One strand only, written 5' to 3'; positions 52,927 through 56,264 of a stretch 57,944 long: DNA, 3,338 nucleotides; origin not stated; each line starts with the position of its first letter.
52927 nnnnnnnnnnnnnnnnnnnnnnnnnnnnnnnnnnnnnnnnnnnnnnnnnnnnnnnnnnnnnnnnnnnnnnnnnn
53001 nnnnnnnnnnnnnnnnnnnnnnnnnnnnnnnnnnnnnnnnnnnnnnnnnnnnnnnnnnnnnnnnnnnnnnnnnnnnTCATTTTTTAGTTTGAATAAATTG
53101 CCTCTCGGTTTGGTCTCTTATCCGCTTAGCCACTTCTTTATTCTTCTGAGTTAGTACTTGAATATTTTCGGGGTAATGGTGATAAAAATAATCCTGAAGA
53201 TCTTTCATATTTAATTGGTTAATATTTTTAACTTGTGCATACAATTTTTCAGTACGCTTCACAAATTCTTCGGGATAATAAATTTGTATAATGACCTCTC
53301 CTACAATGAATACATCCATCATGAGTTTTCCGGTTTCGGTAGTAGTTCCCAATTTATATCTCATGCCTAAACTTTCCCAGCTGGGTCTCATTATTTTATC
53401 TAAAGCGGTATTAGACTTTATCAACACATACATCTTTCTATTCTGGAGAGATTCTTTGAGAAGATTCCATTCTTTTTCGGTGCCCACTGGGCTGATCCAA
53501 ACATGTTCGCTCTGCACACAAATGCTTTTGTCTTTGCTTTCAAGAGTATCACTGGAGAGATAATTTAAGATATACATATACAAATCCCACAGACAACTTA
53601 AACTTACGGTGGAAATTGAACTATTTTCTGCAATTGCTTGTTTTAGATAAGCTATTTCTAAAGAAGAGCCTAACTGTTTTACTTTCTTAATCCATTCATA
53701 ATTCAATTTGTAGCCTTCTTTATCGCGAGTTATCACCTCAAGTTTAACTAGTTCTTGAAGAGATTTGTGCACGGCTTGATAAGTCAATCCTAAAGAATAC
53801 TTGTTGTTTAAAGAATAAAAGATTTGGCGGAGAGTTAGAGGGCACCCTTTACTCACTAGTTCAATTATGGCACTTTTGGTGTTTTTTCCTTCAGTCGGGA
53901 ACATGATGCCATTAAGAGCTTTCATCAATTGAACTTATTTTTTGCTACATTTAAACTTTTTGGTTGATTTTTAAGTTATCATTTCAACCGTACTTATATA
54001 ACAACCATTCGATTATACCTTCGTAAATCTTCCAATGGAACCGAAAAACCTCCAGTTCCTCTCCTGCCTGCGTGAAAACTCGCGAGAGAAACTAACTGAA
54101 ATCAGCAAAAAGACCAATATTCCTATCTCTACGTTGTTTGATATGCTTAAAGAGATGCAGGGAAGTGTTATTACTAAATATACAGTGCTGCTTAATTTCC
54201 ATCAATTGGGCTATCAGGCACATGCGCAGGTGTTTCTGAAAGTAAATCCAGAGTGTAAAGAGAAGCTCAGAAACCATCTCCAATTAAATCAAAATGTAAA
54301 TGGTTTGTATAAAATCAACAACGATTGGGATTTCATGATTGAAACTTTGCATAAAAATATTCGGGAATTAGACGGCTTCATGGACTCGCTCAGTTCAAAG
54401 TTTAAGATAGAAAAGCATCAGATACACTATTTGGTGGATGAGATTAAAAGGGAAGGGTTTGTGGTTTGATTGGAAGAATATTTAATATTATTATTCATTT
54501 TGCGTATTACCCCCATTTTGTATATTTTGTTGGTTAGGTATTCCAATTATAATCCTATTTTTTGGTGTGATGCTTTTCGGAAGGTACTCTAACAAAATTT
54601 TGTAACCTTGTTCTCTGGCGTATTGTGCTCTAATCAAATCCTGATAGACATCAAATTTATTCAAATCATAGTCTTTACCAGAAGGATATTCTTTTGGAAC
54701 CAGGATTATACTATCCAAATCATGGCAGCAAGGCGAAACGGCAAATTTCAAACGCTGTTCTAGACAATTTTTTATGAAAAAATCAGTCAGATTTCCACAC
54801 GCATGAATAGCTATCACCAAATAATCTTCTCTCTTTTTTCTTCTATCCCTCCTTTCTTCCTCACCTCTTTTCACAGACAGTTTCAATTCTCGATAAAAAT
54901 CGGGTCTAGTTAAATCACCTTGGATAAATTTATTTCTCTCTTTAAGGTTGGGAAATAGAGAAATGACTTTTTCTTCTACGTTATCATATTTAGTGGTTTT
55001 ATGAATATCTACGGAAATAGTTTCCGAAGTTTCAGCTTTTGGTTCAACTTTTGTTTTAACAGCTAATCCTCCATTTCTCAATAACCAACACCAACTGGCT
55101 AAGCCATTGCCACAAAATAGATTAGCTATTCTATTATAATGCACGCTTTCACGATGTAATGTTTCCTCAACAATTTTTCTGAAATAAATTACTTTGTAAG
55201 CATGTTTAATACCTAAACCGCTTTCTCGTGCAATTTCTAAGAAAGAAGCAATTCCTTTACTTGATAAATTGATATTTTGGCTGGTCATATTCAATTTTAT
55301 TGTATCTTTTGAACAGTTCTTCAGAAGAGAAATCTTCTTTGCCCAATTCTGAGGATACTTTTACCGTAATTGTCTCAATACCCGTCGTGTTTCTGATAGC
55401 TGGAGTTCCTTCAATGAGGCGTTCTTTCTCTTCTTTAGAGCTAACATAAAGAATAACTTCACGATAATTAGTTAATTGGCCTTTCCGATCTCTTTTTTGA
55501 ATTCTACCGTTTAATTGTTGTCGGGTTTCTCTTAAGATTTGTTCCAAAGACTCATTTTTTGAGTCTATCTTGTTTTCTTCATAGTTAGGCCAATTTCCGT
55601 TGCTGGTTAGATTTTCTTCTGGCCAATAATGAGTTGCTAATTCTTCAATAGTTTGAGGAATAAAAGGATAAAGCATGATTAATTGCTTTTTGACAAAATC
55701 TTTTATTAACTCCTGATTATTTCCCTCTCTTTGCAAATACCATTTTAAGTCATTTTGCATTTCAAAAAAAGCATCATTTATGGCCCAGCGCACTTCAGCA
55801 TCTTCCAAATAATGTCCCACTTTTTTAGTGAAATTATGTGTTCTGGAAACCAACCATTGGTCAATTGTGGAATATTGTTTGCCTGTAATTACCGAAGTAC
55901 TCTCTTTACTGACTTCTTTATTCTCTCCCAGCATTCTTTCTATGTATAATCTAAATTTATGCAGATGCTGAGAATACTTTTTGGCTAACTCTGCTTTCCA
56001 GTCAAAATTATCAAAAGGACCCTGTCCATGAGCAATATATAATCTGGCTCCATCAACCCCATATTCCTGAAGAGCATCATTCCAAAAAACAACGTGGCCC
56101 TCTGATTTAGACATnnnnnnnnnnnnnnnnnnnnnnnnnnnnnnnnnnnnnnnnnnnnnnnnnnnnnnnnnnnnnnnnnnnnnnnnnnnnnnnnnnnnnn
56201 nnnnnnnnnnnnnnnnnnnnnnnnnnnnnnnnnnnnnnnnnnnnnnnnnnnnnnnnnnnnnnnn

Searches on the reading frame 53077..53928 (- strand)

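Call 6: search_protein_families(library=pfam, proteins=[window:53077-53928:-], max_evalue=0.1)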
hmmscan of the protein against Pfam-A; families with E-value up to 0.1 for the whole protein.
window:53077-53928:- (283 aa): 4 families
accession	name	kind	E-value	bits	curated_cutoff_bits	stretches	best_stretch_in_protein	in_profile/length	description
PF25212.1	HVO_A0114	-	0.019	15.2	27.6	0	49-74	49-74/84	HVO_A0114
PF03965.22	Penicillinase_R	-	0.044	14.6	22.6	1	20-82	7-67/115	Penicillinase repressor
PF08820.15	DUF1803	-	0.051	14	32.2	0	31-86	27-75/91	Domain of unknown function (DUF1803)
PF09202.17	Rio2_N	-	0.063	14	27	0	47-78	35-69/82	Rio2, N-terminal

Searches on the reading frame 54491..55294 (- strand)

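Call 7: search_protein_families(library=pfam, proteins=[window:54491-55294:-], max_evalue=0.1)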
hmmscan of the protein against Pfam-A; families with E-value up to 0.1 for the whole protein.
window:54491-55294:- (267 aa): 2 families
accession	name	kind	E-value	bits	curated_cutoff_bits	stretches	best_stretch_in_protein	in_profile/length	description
PF13679.12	Methyltransf_32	-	8.4e-08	32.7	27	1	131-192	96-138/143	Methyltransferase domain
PF05206.20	TRM13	-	0.0055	16.7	26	1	153-194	94-143/257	Methyltransferase TRM13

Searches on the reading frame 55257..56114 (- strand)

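Call 7: search_protein_families(library=pfam, proteins=[window:55257-56114:-], max_evalue=0.1)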
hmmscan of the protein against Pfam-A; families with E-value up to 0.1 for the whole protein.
window:55257-56114:- (285 aa): 3 families
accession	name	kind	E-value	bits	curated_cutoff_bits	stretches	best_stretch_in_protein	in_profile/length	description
PF08264.19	Anticodon_1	-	1.8e-15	57.5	25.1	1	85-202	1-137/148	Anticodon-binding domain of tRNA ligase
PF09334.17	tRNA-synt_1g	-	0.00054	19.3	20.1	1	1-40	328-367/391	tRNA synthetases class I (M)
PF12619.13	MCM2_N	-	0.047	14.4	23.6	1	176-227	44-96/151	Mini-chromosome maintenance protein 2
